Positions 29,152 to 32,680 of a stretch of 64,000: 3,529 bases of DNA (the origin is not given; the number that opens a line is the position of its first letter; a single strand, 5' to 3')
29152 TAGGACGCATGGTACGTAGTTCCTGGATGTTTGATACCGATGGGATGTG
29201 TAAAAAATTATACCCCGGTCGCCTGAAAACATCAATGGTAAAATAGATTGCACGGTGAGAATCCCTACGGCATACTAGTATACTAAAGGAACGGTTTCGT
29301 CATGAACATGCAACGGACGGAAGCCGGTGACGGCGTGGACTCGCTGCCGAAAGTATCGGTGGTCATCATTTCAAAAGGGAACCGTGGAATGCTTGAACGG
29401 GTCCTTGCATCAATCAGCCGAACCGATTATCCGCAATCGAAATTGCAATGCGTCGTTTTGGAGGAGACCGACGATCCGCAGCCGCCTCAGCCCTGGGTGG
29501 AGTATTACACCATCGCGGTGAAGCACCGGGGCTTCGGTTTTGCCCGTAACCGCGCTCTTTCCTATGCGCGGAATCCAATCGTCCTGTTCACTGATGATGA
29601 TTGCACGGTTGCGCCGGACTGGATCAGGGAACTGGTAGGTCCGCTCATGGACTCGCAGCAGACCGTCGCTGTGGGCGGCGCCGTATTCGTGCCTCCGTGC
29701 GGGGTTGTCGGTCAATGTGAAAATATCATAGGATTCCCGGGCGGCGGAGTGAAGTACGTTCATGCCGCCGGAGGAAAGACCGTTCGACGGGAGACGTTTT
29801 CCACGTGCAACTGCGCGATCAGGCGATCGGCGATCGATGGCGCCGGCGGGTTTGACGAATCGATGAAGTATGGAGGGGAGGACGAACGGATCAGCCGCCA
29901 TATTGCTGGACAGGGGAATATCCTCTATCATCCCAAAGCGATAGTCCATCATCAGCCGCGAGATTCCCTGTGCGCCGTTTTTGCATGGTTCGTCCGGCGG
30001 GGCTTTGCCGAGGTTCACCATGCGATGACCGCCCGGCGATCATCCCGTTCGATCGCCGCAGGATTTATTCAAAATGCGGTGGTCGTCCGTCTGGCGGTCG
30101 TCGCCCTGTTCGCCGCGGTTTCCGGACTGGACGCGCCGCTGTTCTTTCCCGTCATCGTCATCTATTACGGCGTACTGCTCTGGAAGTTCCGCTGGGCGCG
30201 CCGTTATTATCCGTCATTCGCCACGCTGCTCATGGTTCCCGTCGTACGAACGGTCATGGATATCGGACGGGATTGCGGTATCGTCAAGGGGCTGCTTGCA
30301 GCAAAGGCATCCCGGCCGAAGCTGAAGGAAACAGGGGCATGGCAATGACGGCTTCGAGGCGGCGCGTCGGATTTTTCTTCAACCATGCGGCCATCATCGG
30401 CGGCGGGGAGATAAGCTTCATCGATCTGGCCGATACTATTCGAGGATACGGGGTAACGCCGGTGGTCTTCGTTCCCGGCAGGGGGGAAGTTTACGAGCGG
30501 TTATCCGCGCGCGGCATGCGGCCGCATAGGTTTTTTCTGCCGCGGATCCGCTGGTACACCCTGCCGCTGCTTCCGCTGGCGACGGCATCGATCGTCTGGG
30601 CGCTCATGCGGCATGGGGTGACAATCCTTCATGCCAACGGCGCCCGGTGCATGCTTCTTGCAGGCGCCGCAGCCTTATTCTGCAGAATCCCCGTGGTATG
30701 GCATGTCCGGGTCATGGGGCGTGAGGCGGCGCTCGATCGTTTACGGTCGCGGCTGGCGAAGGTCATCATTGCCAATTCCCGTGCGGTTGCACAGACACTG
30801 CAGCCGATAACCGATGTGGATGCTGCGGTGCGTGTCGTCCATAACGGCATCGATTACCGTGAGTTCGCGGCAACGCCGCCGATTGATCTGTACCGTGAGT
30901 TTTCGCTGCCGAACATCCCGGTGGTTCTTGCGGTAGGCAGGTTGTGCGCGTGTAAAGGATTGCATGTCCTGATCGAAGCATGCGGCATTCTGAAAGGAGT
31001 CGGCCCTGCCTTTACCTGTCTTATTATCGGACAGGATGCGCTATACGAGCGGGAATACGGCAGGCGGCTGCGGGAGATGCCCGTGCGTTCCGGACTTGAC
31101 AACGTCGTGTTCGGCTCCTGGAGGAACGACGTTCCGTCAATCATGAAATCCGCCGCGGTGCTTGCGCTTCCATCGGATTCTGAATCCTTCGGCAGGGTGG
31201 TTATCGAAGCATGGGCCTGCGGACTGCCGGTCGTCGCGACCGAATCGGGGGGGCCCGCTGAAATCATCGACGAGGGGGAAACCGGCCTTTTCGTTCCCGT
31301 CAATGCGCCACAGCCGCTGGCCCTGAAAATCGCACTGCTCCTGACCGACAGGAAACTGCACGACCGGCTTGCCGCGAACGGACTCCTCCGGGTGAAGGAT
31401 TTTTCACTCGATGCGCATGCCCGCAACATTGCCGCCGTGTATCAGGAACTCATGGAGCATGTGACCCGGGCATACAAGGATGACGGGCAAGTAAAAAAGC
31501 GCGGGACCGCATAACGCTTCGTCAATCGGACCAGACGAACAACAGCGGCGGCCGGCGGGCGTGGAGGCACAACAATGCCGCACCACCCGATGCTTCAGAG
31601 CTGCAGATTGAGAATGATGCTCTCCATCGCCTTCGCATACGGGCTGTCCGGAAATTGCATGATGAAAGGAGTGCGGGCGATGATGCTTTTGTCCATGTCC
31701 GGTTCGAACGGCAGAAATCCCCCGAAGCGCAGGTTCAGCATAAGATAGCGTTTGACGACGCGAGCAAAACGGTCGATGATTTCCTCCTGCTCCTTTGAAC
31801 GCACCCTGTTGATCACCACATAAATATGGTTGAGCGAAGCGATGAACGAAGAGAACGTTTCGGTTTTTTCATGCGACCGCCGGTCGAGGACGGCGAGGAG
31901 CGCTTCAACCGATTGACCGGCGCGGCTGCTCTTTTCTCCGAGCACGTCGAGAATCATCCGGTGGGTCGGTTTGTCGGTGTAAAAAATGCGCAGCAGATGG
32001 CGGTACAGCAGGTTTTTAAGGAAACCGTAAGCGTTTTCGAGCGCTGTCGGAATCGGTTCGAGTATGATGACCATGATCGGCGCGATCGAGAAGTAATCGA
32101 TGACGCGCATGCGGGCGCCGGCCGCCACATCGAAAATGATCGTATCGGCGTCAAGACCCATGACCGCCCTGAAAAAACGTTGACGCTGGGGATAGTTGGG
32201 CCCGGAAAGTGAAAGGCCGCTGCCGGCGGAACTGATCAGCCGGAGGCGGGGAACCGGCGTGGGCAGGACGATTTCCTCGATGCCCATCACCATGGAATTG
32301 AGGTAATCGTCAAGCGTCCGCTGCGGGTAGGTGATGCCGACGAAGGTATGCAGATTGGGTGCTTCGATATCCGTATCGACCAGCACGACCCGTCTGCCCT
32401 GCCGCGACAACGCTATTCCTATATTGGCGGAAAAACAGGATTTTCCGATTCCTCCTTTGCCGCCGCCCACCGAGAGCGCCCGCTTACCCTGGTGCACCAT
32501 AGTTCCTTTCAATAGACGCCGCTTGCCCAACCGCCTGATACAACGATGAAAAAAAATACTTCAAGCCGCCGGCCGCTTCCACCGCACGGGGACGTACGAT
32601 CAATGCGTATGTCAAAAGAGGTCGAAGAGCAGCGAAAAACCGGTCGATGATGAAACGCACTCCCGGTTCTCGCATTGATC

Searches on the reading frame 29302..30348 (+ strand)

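Call 7: search_protein_families(library=pfam, proteins=[window:29302-30348:+], max_evalue=0.001)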
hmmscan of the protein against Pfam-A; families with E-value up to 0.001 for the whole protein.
window:29302-30348:+ (348 aa): 4 families
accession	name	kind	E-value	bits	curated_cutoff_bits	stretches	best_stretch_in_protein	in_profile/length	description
PF00535.33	Glycos_transf_2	-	5e-12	46.5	23.3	1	19-130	1-118/168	Glycosyl transferase family 2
PF13641.12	Glyco_tranf_2_3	-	3.4e-10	40.8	27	1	16-226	1-220/230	Glycosyltransferase like family 2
PF13506.12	Glyco_transf_21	-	5.5e-10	39.4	21.7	1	84-223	24-162/174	Glycosyl transferase family 21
PF10111.15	Glyco_tranf_2_2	-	0.00014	21.9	27.3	0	77-110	68-101/276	Glycosyltransferase like family 2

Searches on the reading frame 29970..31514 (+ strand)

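Call 7: search_protein_families(library=pfam, proteins=[window:29970-31514:+], max_evalue=0.001)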
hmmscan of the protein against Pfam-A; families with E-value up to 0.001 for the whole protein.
window:29970-31514:+ (514 aa): 5 families
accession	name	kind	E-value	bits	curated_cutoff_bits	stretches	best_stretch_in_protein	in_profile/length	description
PF00534.26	Glycos_transf_1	-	3.3e-33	115.1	26.4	1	317-471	16-169/172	Glycosyl transferases group 1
PF13692.12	Glyco_trans_1_4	-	1.1e-29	104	27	1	317-460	2-142/142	Glycosyl transferases group 1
PF13439.12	Glyco_transf_4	-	1.2e-16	61.6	28.5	1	143-295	1-167/170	Glycosyltransferase Family 4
PF20706.3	GT4-conflict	-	8.4e-11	41.9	26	1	314-436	195-323/385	Family 4 Glycosyltransferase in conflict systems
PF13524.12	Glyco_trans_1_2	-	5.4e-05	23.6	25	1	375-485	14-140/144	Glycosyl transferase-like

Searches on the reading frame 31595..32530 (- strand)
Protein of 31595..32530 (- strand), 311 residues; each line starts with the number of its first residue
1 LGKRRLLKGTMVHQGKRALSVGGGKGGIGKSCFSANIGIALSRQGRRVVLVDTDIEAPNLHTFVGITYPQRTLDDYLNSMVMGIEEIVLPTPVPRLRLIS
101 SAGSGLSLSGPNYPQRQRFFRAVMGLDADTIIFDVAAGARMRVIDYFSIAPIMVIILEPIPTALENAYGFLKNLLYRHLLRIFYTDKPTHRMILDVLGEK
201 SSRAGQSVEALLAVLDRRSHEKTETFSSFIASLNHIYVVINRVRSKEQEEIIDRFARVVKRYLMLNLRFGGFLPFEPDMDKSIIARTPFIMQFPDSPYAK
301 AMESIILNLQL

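Call 7: search_protein_families(library=pfam, proteins=[window:31595-32530:-], max_evalue=0.001)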
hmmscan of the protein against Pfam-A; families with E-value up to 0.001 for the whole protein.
window:31595-32530:- (311 aa): 6 families
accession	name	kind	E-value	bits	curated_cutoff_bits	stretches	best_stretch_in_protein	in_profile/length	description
PF01656.29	CbiA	-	1e-15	58.2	25.4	1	20-282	2-118/125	CobQ/CobB/MinD/ParA nucleotide binding domain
PF10609.15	ParA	-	4e-13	49.8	27.1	1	16-72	3-59/246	NUBPL iron-transfer P-loop NTPase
PF13614.12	AAA_31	-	1.2e-07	32.3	27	1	18-102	3-87/177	AAA domain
PF02374.21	ArsA_ATPase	-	3e-07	30.4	24.3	1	23-60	7-43/305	Anion-transporting ATPase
PF00142.24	Fer4_NifH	-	7.5e-07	29.3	25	1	24-58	7-41/271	4Fe-4S iron sulfur cluster binding proteins, NifH/frxC family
PF09140.17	MipZ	-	7.6e-05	22.6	20.7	1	20-65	4-49/262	ATPase MipZ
